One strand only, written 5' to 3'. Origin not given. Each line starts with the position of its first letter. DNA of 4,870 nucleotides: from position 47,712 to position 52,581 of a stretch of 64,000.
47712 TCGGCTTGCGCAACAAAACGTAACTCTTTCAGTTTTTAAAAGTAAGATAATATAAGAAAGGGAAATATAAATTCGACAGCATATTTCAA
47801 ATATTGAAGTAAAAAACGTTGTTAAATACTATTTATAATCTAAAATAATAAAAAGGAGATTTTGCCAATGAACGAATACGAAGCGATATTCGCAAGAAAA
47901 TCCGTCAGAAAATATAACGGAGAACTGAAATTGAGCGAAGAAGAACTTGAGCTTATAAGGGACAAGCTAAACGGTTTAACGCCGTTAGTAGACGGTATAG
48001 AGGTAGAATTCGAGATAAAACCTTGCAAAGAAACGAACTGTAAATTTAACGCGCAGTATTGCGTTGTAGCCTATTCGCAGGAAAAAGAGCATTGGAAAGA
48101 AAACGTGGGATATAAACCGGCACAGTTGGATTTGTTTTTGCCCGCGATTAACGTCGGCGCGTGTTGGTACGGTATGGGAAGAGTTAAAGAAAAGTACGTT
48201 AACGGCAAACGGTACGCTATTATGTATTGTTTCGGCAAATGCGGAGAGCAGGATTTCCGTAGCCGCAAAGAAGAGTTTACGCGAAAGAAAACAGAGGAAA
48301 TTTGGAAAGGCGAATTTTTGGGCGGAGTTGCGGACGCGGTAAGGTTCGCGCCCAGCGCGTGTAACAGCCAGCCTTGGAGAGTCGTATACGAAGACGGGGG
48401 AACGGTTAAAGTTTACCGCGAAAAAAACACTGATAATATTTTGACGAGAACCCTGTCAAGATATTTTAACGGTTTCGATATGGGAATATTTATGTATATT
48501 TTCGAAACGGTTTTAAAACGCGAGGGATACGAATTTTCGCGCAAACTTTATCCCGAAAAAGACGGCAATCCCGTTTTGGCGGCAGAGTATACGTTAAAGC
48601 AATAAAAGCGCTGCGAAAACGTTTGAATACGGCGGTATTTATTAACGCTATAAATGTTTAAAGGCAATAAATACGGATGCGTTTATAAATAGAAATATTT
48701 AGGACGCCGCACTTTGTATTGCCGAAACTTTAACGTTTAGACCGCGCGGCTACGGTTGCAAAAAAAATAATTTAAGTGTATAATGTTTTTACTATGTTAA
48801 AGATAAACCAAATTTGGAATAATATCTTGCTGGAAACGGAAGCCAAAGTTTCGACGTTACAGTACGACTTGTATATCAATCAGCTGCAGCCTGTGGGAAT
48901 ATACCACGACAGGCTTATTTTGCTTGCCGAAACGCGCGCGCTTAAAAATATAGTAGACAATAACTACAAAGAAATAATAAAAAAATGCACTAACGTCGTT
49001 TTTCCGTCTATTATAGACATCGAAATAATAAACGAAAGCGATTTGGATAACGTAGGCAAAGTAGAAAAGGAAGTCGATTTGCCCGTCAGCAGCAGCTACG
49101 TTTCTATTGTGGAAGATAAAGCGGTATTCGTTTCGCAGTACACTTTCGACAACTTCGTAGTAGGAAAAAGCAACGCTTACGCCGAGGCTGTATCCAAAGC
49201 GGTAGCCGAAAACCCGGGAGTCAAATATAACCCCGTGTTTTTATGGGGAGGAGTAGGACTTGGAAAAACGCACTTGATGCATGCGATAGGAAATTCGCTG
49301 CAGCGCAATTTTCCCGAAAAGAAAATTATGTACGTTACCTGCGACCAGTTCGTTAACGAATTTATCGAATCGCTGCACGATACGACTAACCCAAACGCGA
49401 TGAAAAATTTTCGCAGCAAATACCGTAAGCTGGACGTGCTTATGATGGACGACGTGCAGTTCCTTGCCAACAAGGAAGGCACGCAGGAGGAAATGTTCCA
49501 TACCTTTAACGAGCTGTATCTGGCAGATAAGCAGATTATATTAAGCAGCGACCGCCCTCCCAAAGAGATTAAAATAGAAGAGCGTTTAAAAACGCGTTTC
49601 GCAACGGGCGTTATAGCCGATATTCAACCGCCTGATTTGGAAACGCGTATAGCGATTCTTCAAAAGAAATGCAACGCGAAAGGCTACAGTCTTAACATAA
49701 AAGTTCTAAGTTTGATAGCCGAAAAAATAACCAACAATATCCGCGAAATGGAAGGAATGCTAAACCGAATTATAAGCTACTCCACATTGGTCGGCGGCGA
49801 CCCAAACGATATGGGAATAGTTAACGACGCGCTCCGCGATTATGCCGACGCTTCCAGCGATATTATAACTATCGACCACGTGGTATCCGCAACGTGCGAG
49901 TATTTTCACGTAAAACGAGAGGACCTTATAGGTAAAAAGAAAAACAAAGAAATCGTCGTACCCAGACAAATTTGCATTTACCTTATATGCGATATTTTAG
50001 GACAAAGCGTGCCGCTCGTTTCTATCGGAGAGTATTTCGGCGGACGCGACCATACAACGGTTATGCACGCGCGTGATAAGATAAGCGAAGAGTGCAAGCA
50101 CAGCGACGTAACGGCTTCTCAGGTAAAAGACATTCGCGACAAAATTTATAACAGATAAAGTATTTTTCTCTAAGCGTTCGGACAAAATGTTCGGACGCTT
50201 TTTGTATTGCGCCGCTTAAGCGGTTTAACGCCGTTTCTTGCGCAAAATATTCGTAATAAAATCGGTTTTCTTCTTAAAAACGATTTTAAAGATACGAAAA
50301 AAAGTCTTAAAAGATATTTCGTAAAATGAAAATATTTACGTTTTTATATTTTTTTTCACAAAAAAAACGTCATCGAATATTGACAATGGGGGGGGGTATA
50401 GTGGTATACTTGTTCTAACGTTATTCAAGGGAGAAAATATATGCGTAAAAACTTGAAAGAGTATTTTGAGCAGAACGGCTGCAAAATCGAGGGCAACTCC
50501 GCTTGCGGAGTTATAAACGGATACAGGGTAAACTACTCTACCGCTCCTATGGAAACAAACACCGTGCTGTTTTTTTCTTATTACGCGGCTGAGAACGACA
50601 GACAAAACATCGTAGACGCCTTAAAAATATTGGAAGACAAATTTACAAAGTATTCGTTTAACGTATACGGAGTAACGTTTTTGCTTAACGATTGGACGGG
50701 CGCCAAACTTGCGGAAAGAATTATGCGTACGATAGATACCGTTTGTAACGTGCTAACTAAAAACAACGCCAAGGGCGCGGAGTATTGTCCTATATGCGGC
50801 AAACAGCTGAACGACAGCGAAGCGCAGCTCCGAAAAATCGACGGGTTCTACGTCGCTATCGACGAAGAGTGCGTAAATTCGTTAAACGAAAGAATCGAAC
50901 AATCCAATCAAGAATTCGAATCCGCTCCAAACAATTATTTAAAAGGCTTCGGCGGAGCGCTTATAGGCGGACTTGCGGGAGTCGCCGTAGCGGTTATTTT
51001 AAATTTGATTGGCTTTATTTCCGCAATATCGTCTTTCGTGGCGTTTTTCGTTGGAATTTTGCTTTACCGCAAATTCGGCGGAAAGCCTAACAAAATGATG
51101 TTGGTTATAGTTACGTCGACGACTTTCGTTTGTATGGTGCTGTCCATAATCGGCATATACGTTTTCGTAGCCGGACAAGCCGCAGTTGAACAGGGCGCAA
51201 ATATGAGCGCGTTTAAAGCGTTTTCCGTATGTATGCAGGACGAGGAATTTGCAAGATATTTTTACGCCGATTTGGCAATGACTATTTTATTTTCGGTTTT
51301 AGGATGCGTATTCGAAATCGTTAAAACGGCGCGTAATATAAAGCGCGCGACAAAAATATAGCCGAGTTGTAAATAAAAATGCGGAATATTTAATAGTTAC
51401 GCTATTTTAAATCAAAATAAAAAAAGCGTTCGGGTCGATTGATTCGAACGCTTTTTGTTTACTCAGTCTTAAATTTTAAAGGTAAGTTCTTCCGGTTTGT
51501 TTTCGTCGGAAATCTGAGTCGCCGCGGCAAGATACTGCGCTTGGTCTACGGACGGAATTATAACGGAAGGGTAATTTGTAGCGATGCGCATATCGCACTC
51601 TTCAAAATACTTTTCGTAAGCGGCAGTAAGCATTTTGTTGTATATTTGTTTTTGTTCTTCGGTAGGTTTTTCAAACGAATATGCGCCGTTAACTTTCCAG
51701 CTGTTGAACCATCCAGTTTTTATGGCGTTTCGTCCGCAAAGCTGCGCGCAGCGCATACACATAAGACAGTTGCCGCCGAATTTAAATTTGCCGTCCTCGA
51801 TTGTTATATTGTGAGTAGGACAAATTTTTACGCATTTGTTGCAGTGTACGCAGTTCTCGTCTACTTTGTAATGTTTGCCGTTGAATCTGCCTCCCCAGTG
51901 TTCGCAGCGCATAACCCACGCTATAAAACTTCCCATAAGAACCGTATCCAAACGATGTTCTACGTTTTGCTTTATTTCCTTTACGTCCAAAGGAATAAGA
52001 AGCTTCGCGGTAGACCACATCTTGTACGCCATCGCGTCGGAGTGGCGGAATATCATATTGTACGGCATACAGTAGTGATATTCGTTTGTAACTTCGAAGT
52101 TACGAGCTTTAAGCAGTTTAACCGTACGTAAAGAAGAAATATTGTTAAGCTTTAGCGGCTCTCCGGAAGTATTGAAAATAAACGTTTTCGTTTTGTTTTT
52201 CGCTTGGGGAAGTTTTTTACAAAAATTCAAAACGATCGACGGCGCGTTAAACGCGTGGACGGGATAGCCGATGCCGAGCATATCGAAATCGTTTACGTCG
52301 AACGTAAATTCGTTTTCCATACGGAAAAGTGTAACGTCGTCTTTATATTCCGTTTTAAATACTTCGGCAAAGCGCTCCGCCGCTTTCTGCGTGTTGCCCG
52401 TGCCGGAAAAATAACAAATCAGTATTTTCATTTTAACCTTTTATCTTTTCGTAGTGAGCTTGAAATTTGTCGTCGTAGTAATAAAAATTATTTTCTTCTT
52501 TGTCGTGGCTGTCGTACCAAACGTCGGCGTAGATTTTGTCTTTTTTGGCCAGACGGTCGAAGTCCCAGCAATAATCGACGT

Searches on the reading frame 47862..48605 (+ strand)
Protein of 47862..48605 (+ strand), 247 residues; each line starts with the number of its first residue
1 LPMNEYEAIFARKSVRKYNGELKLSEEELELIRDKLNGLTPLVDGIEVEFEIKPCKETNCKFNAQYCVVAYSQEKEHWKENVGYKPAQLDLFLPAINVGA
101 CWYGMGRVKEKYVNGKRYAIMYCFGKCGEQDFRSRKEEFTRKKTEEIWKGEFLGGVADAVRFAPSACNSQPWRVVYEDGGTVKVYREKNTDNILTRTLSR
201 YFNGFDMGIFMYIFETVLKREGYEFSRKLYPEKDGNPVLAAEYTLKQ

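Call 6: search_protein_families(library=pfam, proteins=[window:47862-48605:+])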
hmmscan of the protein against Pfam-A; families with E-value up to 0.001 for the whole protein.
window:47862-48605:+ (247 aa): 2 families
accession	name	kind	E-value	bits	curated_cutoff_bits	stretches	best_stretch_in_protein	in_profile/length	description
PF14512.11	TM1586_NiRdase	-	2.5e-29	102.9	27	1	5-216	2-213/215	Putative TM nitroreductase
PF00881.29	Nitroreductase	-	4e-06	27.5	23.5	0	156-175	23-42/167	Nitroreductase family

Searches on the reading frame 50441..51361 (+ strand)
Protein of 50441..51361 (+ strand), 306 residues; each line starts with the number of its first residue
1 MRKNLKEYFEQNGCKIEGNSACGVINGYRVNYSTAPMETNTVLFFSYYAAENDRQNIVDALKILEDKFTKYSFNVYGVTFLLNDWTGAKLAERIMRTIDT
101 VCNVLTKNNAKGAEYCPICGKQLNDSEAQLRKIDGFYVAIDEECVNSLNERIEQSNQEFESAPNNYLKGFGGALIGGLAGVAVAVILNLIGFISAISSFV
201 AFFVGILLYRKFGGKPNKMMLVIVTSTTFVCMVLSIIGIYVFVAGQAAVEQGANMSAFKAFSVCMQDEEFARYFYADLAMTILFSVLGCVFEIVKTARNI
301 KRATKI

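Call 7: search_protein_families(library=pfam, proteins=[window:50441-51361:+])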
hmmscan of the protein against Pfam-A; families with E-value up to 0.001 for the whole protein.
window:50441-51361:+ (306 aa): 0 families

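Call 14: find_encoding_contigs(protein=window:50441-51361:+, flank=3000, max_places=10)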
Protein window:50441-51361:+ (306 aa): 22 contigs read that carry it; 7 places shown.
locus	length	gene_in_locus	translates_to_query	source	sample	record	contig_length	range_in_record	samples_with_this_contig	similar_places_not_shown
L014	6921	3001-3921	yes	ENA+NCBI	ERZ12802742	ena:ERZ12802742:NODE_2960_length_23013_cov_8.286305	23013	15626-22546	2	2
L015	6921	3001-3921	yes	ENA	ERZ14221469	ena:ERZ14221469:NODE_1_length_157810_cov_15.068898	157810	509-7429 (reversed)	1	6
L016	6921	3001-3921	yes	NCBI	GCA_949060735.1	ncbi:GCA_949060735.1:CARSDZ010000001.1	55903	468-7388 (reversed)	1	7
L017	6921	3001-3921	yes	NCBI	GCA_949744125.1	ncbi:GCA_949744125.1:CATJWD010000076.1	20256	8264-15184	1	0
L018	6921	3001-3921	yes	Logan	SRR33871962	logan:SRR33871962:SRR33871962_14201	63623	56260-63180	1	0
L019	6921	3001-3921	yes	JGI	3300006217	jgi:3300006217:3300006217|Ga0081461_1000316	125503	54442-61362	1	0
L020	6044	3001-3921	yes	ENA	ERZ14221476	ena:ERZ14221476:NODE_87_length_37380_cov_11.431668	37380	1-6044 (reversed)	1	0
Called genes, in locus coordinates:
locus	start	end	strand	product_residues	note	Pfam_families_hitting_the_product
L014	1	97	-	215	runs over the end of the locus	PF02915:Rubrerythrin, PF21349:RUBY_RBDX (weak)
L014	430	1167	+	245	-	PF00881:Nitroreductase (faint), PF14512:TM1586_NiRdase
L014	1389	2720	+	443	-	PF03969:AFG1_ATPase (faint), PF00308:Bac_DnaA, PF01695:IstB_IS21, PF00004:AAA (weak), PF08299:Bac_DnaA_C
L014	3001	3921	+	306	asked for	-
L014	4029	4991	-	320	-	PF12641:Flavodoxin_3 (faint), PF12682:Flavodoxin_4 (faint), PF12724:Flavodoxin_5, PF13484:Fer4_16 (faint), PF13187:Fer4_9 (faint), PF13746:Fer4_18 (weak), PF00037:Fer4 (faint), PF12838:Fer4_7 (weak)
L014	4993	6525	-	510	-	PF01073:3Beta_HSD, PF01370:Epimerase, PF02719:Polysacc_synt_2 (faint), PF04321:RmlD_sub_bind (weak), PF07993:NAD_binding_4 (faint), PF16363:GDP_Man_Dehyd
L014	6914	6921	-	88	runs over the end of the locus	PF01381:HTH_3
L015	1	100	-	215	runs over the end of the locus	PF02915:Rubrerythrin, PF21349:RUBY_RBDX (weak)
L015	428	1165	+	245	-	PF00881:Nitroreductase (faint), PF14512:TM1586_NiRdase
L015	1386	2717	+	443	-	PF03969:AFG1_ATPase (faint), PF00308:Bac_DnaA, PF01695:IstB_IS21, PF00004:AAA (weak), PF08299:Bac_DnaA_C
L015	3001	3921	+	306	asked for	-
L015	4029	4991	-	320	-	PF12641:Flavodoxin_3 (faint), PF12682:Flavodoxin_4 (faint), PF12724:Flavodoxin_5, PF13484:Fer4_16 (faint), PF13187:Fer4_9 (faint), PF13746:Fer4_18 (weak), PF14697:Fer4_21 (faint), PF00037:Fer4 (faint), +1 more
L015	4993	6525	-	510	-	PF01073:3Beta_HSD, PF01370:Epimerase, PF02719:Polysacc_synt_2 (faint), PF04321:RmlD_sub_bind (weak), PF07993:NAD_binding_4 (faint), PF16363:GDP_Man_Dehyd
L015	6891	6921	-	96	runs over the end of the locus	PF01381:HTH_3 (weak)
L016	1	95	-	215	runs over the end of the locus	PF02915:Rubrerythrin, PF21349:RUBY_RBDX (weak)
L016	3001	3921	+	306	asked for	-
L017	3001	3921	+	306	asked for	-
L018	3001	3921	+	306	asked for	-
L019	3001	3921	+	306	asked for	-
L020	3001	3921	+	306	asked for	-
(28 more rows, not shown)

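Call 19: find_related_loci(query=window:50441-51361:+, collection=genome_contigs, flank=6000)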
Query window:50441-51361:+ (306 aa) in genome_contigs; peptide patterns used: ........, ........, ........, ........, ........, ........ (x = any residue, [..] = any of these).
77 stretches matched a pattern; 13 encode a relative of the query (tblastn E <= 1e-3); 13 distinct loci.
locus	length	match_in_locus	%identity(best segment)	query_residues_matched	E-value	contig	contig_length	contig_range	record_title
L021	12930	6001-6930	58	1-306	6e-112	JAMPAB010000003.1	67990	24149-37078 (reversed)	MAG: Corallococcus sp. isolate NALB_7811_3 Scaffold_#3__SCF_003___67990_bp, whole genome shotgun sequence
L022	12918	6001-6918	45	1-306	4e-83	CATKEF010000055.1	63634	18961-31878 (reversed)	MAG: uncultured Eubacteriales bacterium isolate iMGMC-890_1678881666 genome assembly, contig: MegahitA5_2597, whole geno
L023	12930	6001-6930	42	1-306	7e-79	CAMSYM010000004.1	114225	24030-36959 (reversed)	MAG TPA_asm: uncultured Clostridia bacterium isolate ERR899289_bin.26_metawrap_v1.3_MAG genome assembly, contig: ERZ1340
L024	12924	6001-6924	44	1-306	3e-76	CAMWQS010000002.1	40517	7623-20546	MAG TPA_asm: uncultured Clostridia bacterium isolate SRR14411330_bin.4_metawrap_v1.3_MAG genome assembly, contig: NODE.7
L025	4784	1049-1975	41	1-306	7e-76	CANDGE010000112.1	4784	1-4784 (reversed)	MAG TPA_asm: uncultured Clostridia bacterium isolate ERR6760059_bin.82_metawrap_v1.3_MAG genome assembly, contig: ERZ128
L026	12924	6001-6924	42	1-306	2e-73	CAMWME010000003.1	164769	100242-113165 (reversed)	MAG TPA_asm: uncultured Clostridia bacterium isolate SRR14411243_bin.15_metawrap_v1.3_MAG genome assembly, contig: NODE.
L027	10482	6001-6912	42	1-299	3e-72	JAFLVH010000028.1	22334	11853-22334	MAG: Clostridiales bacterium isolate HAN100 Seq28, whole genome shotgun sequence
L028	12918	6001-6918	44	1-306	5e-72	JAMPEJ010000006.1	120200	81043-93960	MAG: Corallococcus sp. isolate NALB_7823_15 Scaffold_#6__SCF_006__120300_bp, whole genome shotgun sequence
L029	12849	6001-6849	40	23-306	1e-70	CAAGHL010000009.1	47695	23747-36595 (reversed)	MAG TPA_asm: Clostridia bacterium, isolate HGM11380, WGS project CAAGHL010000000 data, contig: SRS476271_15_k119_23322,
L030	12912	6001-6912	47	1-306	7e-82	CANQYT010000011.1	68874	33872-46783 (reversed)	MAG: uncultured Clostridia bacterium isolate Lapin-015__bin24 genome assembly, contig: Lapin-015__NODE_309_length_68874_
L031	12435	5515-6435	38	1-306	4e-62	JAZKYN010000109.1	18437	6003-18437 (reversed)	MAG: Bacilli bacterium isolate T1900045101_TC20190095.MAGScoT_cleanbin_000012 SGB_4761_k141_961127, whole genome shotgun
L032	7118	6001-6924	37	1-305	1e-59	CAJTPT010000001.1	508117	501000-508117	MAG TPA_asm: uncultured Christensenella sp. isolate MGBC105282 genome assembly, contig: MGBC105282.1, whole genome shotg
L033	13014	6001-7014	33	1-306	2e-54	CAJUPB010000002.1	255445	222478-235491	MAG TPA_asm: uncultured Christensenellaceae bacterium isolate MGBC164958 genome assembly, contig: MGBC164958.2, whole ge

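Call 53: find_related_loci(query=window:50441-51361:+, collection=metagenome_contigs, flank=3000)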
Query window:50441-51361:+ (306 aa) in metagenome_contigs; peptide patterns used: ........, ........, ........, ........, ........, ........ (x = any residue, [..] = any of these).
148 stretches matched a pattern; 7 encode a relative of the query (tblastn E <= 1e-3); 7 distinct loci.
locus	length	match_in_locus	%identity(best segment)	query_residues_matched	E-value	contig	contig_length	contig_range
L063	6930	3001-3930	54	1-306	3e-105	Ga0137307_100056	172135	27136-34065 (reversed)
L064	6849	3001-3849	40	23-306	4e-72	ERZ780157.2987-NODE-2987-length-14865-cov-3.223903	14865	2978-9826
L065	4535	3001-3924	34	1-306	8e-60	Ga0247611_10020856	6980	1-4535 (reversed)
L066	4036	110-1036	39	1-306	7e-59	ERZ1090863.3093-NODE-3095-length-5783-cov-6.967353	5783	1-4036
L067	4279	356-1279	33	1-306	5e-57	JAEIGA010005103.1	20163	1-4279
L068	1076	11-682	38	86-306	3e-54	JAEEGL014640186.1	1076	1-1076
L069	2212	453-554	44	88-123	3e-5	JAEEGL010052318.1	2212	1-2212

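Call 61: search_protein_families(library=pfam, proteins=[window:50441-51361:+], max_evalue=1)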
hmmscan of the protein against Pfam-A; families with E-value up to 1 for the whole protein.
window:50441-51361:+ (306 aa): 4 families
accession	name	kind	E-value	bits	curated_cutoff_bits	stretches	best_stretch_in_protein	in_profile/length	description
PF13197.11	DUF4013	-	0.018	15.3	26.9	1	168-291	38-163/168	Protein of unknown function (DUF4013)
PF13240.11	Zn_Ribbon_1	-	0.055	13.7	25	1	108-123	8-23/23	zinc-ribbon domain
PF02990.21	EMP70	-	0.065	12.3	27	1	187-248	297-357/517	Endomembrane protein 70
PF12773.13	DZR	-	0.19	12.3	27.3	1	107-124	6-23/45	Double zinc ribbon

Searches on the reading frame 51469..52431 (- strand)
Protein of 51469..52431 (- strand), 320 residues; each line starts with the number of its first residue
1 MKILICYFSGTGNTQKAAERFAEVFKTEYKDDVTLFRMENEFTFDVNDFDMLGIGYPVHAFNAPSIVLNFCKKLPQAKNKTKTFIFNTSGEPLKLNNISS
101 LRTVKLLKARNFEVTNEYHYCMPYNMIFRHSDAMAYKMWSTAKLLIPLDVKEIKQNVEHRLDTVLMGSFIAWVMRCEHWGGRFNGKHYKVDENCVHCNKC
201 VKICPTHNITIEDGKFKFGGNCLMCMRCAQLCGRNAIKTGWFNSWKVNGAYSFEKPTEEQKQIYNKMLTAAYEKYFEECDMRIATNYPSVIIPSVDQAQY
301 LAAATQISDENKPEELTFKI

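Call 6: search_protein_families(library=pfam, proteins=[window:51469-52431:-])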
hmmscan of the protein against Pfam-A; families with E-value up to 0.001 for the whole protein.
window:51469-52431:- (320 aa): 11 families
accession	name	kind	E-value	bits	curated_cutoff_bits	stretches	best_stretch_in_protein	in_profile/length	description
PF12724.12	Flavodoxin_5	-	1.1e-08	35.9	27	1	4-90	1-85/145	Flavodoxin domain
PF13484.11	Fer4_16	-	1.5e-08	35.7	30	1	221-280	1-57/66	4Fe-4S double cluster binding domain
PF13746.11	Fer4_18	-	6.7e-07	29.9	27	1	186-234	53-97/114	4Fe-4S dicluster domain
PF00037.32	Fer4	-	8.7e-07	28.9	21.1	1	190-209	4-23/24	4Fe-4S binding domain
PF13187.11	Fer4_9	-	1.8e-06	28.3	27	1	193-237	1-52/52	4Fe-4S dicluster domain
PF12682.12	Flavodoxin_4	-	7.1e-06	26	24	0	2-28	1-27/155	Flavodoxin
PF14697.11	Fer4_21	-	7.3e-06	26.5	35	1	187-209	34-57/59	4Fe-4S dicluster domain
PF12838.12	Fer4_7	-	9.6e-06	26.4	27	1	193-235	1-51/52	4Fe-4S dicluster domain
PF13237.11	Fer4_10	-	5e-05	23.6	25.5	1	189-232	4-52/53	4Fe-4S dicluster domain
PF12641.12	Flavodoxin_3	-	0.00012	22.4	27.5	1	4-90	1-78/160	Flavodoxin domain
PF12837.12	Fer4_6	-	0.00032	20.9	25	1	192-208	7-23/24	4Fe-4S binding domain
